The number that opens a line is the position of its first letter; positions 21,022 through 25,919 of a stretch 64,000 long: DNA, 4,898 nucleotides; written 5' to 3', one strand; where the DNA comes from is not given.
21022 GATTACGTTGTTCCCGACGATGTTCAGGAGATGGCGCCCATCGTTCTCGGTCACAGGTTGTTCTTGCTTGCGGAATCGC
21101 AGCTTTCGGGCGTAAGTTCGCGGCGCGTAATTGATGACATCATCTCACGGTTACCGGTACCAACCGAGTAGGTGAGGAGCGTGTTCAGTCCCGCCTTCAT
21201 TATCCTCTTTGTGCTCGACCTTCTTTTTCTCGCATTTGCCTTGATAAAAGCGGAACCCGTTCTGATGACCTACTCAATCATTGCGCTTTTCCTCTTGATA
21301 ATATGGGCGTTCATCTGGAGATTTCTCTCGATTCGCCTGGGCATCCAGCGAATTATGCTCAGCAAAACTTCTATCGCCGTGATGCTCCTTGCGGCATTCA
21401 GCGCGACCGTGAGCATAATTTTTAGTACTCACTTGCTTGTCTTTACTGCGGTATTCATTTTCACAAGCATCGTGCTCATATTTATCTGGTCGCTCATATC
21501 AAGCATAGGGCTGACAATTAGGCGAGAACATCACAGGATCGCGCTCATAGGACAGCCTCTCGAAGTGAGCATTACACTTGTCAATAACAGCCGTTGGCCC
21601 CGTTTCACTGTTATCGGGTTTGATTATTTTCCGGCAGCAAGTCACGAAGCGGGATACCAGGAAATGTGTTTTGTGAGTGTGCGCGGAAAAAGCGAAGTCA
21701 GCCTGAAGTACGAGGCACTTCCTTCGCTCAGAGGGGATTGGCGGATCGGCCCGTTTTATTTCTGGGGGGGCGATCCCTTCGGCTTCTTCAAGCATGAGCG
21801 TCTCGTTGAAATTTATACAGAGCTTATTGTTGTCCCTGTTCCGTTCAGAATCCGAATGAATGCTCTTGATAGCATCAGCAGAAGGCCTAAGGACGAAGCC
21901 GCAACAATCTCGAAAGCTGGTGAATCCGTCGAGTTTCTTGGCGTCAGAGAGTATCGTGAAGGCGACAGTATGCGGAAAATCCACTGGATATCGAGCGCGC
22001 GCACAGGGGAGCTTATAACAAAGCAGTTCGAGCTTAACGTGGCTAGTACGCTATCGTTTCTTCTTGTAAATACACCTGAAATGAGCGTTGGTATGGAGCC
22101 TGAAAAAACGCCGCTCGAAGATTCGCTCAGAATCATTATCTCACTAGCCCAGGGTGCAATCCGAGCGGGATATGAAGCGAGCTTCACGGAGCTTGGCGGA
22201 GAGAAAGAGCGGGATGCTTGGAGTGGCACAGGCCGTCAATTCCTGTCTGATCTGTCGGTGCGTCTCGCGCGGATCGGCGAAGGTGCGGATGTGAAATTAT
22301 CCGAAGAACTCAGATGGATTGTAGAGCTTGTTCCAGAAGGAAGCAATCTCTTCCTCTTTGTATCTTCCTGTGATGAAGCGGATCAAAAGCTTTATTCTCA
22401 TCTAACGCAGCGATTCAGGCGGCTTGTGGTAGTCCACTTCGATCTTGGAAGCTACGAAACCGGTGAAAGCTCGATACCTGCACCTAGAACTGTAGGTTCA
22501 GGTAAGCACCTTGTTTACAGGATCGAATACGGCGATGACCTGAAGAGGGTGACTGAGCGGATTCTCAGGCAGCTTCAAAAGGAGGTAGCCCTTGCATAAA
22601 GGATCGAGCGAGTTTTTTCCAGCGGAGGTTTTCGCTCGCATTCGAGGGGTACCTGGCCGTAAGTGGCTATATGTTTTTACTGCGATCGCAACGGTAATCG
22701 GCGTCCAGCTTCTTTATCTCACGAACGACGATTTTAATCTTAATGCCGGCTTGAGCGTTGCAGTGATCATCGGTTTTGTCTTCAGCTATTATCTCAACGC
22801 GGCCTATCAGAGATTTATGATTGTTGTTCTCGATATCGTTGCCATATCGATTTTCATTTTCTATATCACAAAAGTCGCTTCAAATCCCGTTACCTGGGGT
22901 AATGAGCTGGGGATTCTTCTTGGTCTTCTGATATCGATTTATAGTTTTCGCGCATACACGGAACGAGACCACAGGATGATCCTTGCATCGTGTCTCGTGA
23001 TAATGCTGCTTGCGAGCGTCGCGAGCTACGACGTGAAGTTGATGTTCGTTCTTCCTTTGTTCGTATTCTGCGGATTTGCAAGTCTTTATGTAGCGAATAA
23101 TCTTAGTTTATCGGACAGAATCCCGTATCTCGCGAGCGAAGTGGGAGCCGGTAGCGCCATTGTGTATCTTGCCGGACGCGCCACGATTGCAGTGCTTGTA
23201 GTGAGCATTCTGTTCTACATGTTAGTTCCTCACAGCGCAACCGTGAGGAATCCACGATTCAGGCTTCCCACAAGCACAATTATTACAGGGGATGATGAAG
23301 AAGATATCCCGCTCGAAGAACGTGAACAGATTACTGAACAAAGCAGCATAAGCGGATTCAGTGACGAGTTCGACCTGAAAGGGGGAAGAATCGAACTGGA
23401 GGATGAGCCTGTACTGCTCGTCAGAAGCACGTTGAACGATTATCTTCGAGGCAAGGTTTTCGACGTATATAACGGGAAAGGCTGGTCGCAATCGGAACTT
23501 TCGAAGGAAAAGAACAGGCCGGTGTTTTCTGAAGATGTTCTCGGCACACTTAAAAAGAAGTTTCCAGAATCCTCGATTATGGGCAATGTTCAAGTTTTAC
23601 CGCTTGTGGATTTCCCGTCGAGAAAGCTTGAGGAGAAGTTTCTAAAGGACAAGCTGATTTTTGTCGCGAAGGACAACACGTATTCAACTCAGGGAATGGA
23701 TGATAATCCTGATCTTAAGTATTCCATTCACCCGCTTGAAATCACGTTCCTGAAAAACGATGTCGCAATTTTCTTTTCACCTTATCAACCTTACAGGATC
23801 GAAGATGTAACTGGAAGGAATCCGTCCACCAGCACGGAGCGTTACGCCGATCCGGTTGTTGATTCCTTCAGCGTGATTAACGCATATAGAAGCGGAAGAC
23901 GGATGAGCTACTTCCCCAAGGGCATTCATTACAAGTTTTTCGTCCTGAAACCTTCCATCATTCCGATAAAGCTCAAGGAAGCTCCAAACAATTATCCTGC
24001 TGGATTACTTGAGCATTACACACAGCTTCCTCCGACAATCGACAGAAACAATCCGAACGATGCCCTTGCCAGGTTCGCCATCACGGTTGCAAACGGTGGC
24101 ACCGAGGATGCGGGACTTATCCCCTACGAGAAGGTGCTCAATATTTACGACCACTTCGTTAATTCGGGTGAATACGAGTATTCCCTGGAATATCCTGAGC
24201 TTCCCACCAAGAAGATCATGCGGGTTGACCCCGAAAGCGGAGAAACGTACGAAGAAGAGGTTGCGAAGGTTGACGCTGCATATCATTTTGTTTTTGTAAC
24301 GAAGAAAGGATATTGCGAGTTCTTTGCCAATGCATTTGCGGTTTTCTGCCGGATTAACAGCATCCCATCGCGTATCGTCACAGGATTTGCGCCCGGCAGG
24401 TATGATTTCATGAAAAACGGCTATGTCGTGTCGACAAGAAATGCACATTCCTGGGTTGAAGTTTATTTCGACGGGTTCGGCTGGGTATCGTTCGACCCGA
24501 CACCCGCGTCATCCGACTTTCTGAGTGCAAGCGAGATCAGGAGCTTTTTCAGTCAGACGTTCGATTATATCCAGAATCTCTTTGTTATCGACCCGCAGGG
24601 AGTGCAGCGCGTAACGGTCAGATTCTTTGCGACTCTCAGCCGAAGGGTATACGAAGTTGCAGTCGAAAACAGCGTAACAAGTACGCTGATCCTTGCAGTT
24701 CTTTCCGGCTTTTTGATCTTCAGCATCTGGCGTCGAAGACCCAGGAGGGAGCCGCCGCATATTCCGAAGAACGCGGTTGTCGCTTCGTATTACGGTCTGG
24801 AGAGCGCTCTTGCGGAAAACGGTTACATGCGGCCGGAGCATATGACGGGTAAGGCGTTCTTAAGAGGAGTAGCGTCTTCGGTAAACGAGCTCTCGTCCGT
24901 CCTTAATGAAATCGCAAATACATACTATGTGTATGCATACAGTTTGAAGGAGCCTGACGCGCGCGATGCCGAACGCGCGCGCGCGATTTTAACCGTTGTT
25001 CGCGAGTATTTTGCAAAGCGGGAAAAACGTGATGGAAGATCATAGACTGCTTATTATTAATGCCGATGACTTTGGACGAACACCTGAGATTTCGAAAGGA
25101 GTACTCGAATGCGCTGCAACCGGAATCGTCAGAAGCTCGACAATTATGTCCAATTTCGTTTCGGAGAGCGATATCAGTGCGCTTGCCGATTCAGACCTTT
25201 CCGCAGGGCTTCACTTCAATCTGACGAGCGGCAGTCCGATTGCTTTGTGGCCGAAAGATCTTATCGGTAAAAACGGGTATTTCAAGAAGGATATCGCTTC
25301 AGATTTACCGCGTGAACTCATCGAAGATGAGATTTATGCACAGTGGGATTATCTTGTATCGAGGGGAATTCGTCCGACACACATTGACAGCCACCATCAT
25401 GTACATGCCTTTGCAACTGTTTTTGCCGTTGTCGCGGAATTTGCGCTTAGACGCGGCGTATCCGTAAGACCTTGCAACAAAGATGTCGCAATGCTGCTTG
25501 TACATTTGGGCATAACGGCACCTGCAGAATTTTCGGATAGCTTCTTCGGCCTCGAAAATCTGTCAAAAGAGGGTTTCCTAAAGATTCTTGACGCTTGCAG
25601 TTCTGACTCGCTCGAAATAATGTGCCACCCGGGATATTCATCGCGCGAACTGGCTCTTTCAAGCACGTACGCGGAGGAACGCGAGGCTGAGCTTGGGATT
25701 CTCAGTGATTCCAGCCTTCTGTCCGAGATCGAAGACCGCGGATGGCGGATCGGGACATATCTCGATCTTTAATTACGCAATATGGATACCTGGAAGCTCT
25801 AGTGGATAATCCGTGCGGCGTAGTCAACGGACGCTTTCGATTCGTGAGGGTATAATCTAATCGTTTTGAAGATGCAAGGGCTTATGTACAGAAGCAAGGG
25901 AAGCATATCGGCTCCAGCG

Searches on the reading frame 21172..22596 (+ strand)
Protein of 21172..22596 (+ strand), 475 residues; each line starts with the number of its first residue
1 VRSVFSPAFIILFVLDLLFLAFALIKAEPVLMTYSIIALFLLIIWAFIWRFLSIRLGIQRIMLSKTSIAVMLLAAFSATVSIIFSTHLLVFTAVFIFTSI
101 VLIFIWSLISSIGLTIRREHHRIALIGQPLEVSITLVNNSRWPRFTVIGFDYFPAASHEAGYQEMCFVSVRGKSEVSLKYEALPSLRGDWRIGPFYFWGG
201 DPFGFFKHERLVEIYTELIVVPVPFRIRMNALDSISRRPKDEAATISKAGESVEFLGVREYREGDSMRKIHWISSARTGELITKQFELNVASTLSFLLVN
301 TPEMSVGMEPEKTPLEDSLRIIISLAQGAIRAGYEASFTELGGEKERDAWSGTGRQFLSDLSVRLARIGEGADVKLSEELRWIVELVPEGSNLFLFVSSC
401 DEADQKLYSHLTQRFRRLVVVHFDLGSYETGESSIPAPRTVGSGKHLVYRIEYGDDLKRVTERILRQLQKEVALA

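Call 8: search_protein_families(library=pfam, proteins=[window:21172-22596:+], max_evalue=0.001)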
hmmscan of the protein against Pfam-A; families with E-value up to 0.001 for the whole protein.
window:21172-22596:+ (475 aa): 1 family
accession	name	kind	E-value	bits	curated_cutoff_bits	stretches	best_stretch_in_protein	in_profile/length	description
PF01882.25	DUF58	-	6.7e-07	29.2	23.4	1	258-356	2-99/216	Protein of unknown function DUF58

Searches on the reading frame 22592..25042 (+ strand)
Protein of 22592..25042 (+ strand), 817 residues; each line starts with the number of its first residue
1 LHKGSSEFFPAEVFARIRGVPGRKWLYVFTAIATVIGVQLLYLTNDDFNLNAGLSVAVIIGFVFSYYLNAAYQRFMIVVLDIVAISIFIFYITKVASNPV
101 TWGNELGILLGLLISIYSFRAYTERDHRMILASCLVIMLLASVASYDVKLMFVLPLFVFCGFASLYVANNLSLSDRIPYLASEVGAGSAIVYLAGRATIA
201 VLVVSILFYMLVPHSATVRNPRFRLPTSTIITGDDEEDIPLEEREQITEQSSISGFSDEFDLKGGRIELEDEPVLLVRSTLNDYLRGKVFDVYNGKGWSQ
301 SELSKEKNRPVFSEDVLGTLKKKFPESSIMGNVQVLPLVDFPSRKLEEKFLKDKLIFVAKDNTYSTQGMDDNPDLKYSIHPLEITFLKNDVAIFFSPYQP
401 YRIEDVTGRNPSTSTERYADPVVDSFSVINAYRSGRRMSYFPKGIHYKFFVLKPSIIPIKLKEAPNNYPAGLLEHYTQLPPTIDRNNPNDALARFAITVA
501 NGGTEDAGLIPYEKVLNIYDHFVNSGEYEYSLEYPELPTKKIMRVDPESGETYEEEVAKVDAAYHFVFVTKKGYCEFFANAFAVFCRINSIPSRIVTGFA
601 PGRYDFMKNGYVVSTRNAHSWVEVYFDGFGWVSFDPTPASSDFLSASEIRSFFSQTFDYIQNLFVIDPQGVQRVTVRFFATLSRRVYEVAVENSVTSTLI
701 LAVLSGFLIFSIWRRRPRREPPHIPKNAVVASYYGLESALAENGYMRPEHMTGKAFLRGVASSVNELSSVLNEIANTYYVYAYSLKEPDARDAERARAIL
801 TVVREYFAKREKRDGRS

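Call 8: search_protein_families(library=pfam, proteins=[window:22592-25042:+], max_evalue=0.001)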
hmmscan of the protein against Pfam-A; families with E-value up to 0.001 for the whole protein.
window:22592-25042:+ (817 aa): 3 families
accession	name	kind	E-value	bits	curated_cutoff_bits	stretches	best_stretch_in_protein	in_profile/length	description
PF01841.26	Transglut_core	-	2.4e-20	73.3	23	1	513-636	16-108/108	Transglutaminase-like superfamily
PF11992.13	TgpA_N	-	1.5e-18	67.3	30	1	25-310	20-262/333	TgpA N-terminal domain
PF13559.11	DUF4129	-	6.6e-05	23.3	24.8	1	733-800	2-68/69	Domain of unknown function (DUF4129)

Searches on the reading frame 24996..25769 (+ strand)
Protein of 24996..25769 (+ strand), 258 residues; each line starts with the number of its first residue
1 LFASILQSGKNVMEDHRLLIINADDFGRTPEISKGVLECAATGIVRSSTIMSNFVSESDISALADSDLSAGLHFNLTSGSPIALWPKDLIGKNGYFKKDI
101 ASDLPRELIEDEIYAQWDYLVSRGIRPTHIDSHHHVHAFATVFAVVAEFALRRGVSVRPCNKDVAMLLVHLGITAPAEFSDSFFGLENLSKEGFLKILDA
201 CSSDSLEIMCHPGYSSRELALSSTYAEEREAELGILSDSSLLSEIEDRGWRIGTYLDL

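Call 8: search_protein_families(library=pfam, proteins=[window:24996-25769:+], max_evalue=0.001)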
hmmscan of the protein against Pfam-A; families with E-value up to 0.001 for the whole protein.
window:24996-25769:+ (258 aa): 1 family
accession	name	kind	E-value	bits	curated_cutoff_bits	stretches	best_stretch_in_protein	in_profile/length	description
PF04794.17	YdjC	-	7.1e-47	160.9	29.7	1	19-245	2-264/266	YdjC-like protein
